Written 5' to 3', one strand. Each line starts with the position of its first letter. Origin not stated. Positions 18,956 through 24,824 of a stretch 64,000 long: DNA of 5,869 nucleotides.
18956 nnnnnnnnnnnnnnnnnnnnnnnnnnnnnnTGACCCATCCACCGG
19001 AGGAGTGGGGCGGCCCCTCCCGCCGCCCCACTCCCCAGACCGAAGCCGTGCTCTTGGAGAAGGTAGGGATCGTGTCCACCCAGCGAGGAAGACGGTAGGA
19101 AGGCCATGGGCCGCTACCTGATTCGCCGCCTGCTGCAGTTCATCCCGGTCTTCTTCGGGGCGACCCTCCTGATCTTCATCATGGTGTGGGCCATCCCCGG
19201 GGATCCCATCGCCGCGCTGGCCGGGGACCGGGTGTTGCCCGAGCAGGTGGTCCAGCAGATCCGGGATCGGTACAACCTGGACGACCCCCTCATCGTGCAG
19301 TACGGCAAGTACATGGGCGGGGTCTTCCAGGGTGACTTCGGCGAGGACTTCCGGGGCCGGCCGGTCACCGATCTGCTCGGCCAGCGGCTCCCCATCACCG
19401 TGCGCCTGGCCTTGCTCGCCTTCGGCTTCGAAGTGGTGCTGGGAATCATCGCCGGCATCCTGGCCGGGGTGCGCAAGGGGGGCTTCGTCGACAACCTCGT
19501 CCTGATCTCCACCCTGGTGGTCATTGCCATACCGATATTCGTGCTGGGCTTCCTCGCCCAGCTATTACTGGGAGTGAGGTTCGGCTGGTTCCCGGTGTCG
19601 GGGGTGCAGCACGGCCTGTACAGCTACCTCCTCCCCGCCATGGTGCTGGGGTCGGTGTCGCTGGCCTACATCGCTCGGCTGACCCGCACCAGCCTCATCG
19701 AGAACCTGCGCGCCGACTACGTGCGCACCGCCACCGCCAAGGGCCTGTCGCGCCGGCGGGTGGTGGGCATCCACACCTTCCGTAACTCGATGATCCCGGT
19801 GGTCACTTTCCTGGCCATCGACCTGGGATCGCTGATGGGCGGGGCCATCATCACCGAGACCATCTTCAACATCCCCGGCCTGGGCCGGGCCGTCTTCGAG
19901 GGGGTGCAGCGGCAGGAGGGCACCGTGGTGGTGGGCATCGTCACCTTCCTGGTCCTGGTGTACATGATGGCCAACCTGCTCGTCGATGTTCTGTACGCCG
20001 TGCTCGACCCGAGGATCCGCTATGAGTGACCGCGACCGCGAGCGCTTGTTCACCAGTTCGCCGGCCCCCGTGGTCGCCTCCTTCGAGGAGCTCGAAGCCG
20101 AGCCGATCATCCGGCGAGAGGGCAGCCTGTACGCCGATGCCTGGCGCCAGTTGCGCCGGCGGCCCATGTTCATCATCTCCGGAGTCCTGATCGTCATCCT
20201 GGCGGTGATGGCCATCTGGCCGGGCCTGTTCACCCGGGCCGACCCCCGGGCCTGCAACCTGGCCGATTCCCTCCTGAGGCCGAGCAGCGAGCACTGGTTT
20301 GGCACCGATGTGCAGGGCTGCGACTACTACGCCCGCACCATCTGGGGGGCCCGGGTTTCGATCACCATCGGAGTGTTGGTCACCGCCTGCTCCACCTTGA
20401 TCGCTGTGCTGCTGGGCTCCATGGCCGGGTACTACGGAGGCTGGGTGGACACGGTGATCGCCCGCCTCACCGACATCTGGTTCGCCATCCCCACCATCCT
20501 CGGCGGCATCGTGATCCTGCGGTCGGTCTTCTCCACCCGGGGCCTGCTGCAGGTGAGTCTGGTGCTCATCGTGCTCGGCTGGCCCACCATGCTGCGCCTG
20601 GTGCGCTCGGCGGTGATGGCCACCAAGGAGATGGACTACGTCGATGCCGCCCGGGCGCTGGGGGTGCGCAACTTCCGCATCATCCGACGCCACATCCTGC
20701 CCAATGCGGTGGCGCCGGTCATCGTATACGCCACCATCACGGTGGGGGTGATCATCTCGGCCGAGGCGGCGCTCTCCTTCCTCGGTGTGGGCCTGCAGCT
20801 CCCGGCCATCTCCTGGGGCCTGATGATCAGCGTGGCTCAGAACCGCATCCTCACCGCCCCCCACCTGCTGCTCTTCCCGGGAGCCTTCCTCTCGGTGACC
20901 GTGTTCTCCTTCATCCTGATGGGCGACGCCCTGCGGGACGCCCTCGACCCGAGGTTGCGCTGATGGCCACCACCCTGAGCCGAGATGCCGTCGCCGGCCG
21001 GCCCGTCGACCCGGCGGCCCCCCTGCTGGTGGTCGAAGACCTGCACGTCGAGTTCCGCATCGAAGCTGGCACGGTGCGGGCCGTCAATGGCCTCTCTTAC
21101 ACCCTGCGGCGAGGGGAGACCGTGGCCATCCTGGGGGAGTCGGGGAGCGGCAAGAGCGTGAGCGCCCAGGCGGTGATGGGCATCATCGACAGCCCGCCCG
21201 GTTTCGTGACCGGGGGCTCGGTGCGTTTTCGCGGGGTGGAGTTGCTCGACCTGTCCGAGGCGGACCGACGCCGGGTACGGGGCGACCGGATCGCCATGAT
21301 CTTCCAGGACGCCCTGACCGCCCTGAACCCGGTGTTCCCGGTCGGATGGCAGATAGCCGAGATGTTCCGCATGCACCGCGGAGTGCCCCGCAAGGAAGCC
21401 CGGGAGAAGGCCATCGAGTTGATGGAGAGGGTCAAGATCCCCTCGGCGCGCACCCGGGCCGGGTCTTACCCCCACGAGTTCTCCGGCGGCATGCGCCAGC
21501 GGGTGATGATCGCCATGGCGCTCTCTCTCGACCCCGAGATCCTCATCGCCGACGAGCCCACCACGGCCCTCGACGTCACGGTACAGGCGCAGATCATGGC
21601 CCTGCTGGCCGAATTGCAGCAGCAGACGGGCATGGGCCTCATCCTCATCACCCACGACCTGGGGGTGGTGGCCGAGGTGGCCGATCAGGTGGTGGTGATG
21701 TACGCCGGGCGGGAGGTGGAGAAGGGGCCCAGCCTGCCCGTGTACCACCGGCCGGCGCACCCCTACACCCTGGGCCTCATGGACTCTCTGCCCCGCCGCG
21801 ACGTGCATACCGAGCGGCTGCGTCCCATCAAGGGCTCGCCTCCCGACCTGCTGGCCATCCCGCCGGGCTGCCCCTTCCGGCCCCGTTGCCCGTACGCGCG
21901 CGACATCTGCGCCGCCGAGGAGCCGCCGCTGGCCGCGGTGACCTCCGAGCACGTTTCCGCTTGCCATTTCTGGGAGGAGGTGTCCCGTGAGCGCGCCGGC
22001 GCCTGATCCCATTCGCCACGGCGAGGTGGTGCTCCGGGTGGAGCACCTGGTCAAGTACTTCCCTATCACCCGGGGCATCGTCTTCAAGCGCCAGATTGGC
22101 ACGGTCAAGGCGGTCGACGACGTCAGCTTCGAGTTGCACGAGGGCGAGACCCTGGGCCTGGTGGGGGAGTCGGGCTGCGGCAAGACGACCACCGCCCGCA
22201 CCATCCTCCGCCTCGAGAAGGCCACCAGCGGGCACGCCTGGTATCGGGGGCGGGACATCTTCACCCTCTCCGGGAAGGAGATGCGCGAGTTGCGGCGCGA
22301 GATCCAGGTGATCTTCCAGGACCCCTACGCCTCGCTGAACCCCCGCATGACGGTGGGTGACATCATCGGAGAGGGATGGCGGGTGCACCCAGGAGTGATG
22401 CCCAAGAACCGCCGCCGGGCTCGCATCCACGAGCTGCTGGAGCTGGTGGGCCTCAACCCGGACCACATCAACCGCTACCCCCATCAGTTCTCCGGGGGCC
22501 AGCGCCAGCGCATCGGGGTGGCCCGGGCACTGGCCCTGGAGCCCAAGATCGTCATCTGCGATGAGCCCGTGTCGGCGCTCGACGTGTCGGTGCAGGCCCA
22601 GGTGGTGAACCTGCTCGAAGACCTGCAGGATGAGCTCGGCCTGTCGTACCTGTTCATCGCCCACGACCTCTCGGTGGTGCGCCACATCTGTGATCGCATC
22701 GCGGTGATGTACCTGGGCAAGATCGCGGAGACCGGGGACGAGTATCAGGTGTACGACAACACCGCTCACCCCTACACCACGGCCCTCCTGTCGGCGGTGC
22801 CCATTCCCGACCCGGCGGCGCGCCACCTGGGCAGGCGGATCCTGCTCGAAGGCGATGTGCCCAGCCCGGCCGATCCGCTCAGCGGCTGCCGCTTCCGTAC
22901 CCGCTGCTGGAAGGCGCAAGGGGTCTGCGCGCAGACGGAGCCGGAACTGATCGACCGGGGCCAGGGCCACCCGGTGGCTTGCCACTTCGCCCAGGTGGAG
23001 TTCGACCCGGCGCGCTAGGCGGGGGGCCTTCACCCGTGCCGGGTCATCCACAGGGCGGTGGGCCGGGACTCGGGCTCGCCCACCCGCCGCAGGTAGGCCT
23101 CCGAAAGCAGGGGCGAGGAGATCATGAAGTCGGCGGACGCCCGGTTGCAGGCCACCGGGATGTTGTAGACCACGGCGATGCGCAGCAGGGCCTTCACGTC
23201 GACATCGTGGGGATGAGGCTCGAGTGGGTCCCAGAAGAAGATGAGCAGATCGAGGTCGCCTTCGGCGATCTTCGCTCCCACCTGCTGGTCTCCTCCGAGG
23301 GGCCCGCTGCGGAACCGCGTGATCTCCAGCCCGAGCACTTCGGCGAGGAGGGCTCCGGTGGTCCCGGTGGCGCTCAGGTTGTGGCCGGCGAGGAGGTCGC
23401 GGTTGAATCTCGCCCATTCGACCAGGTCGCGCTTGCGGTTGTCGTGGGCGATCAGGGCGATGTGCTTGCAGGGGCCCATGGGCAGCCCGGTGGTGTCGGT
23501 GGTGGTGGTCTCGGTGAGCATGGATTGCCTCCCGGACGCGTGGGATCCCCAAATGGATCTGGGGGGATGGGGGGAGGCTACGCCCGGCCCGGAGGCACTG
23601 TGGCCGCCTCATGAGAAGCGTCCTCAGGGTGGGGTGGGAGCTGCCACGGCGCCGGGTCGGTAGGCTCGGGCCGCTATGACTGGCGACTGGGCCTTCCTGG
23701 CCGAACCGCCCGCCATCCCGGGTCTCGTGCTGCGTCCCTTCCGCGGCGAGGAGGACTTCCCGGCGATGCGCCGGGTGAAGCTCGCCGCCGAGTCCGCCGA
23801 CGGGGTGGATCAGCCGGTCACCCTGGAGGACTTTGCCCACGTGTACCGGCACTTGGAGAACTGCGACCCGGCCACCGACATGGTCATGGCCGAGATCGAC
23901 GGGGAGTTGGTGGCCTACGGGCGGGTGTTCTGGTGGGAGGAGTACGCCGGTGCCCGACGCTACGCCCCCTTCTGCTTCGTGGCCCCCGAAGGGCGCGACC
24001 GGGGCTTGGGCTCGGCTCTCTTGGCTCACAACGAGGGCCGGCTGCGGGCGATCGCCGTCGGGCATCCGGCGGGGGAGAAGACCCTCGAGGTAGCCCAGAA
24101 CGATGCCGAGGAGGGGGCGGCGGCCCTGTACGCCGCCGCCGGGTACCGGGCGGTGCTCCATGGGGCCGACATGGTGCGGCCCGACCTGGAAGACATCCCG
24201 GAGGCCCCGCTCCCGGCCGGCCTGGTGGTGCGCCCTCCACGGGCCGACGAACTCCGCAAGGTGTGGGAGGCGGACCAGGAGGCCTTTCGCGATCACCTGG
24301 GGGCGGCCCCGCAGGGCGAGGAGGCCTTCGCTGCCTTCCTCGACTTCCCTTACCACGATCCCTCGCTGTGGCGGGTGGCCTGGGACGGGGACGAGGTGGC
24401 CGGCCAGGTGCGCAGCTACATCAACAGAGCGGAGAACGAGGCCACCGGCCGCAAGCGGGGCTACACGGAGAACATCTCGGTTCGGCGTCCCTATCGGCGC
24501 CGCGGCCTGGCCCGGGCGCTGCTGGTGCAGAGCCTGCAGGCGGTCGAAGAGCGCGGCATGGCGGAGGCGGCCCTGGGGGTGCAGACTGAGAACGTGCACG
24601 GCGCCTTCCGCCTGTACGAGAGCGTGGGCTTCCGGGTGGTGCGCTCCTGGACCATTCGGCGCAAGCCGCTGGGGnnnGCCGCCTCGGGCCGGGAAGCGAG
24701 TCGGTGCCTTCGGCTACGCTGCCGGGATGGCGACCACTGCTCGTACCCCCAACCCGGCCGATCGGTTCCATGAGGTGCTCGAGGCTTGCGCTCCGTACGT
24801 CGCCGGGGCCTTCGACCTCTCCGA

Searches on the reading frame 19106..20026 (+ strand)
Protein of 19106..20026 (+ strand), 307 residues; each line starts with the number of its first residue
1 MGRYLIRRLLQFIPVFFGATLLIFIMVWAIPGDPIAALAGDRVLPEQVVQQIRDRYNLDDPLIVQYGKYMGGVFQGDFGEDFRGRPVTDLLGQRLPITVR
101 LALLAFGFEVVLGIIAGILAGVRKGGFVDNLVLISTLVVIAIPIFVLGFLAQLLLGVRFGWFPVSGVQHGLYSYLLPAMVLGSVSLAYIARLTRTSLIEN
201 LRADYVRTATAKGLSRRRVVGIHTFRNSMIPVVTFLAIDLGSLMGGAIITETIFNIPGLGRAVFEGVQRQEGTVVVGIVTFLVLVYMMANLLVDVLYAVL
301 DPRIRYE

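Call 19: search_protein_families(library=pfam, proteins=[window:19106-20026:+], max_evalue=0.001)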
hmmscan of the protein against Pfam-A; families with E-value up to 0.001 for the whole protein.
window:19106-20026:+ (307 aa): 2 families
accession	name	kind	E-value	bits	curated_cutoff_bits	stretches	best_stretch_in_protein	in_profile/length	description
PF00528.27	BPD_transp_1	-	1.1e-37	130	26.4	1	113-305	1-183/184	Binding-protein-dependent transport system inner membrane component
PF19300.4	BPD_transp_1_N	-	1.1e-11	45.4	23.8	1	1-77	1-76/114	Binding-prot-dependent transport system membrane comp, N-term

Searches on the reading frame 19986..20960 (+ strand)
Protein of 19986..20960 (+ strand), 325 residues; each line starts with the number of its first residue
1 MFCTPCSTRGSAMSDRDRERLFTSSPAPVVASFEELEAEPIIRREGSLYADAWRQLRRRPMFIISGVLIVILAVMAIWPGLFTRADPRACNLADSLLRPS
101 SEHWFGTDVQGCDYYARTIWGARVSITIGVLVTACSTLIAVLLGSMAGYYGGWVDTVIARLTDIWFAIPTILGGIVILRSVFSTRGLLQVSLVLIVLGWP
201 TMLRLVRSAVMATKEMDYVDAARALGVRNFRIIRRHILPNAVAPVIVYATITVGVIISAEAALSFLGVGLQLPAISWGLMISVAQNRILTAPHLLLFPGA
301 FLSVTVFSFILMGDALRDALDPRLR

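Call 19: search_protein_families(library=pfam, proteins=[window:19986-20960:+], max_evalue=0.001)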
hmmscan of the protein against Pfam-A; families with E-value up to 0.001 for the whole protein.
window:19986-20960:+ (325 aa): 2 families
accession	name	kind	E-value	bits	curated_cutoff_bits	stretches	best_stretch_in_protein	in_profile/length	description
PF00528.27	BPD_transp_1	-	1.5e-31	110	26.4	1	140-325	1-183/184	Binding-protein-dependent transport system inner membrane component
PF12911.12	OppC_N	-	7.5e-09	35.8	23.9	1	47-96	1-50/53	N-terminal TM domain of oligopeptide transport permease C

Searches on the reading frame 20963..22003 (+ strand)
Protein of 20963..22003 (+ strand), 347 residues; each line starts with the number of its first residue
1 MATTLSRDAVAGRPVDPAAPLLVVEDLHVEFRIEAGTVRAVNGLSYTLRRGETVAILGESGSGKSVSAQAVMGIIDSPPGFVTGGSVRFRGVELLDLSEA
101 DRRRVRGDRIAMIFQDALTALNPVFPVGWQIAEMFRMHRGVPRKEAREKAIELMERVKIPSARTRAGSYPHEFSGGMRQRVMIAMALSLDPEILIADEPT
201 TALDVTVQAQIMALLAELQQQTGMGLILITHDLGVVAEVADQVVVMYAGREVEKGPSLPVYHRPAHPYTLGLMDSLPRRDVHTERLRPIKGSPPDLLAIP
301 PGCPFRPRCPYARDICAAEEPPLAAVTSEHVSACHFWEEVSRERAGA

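Call 19: search_protein_families(library=pfam, proteins=[window:20963-22003:+], max_evalue=0.001)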
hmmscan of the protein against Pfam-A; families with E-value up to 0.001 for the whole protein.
window:20963-22003:+ (347 aa): 5 families
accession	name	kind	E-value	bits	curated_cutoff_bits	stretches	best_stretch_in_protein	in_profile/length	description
PF00005.33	ABC_tran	-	2.1e-27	96.8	25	1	42-201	2-137/137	ABC transporter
PF08352.17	oligo_HPY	-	5.6e-21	75.2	27.1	1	252-316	1-65/65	Oligopeptide/dipeptide transporter, C-terminal region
PF13304.12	AAA_21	-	2.3e-05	25.1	27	1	169-236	234-303/304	AAA domain, putative AbiEii toxin, Type IV TA system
PF02463.25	SMC_N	-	0.00028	20.8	40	0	53-248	26-213/220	RecF/RecN/SMC N terminal domain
PF09818.15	ABC_ATPase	-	0.00096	18.7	23.2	0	171-247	156-247/283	P-loop domain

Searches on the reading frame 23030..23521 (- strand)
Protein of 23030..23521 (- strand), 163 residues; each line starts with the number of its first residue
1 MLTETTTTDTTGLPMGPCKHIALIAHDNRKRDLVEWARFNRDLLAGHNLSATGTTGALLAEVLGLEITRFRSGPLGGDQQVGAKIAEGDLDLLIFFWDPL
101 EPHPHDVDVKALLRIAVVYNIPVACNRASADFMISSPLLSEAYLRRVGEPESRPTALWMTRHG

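Call 19: search_protein_families(library=pfam, proteins=[window:23030-23521:-], max_evalue=0.001)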
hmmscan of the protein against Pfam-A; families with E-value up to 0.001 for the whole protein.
window:23030-23521:- (163 aa): 1 family
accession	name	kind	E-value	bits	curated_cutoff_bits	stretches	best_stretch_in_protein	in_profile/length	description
PF02142.27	MGS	-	2e-16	60.3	24.1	1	33-124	2-93/94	MGS-like domain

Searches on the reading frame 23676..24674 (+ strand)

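Call 19: search_protein_families(library=pfam, proteins=[window:23676-24674:+], max_evalue=0.001)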
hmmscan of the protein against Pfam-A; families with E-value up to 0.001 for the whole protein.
window:23676-24674:+ (333 aa): 6 families
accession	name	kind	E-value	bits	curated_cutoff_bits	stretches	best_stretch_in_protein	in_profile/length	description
PF00583.31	Acetyltransf_1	-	3.1e-21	76.2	20.7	2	202-319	10-116/116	Acetyltransferase (GNAT) family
PF13508.13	Acetyltransf_7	-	6.7e-17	62.1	27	2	234-320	7-83/84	Acetyltransferase (GNAT) domain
PF13673.13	Acetyltransf_10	-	8.2e-12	45.7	23.6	1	259-323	49-111/128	Acetyltransferase (GNAT) domain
PF13527.13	Acetyltransf_9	-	2e-10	41.2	25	1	186-302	3-113/127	Acetyltransferase (GNAT) domain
PF08445.16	FR47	-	1.6e-05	25.3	22.1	1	247-322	7-80/86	FR47-like protein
PF13302.13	Acetyltransf_3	-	0.00041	21.5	25.4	0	183-320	2-138/138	Acetyltransferase (GNAT) domain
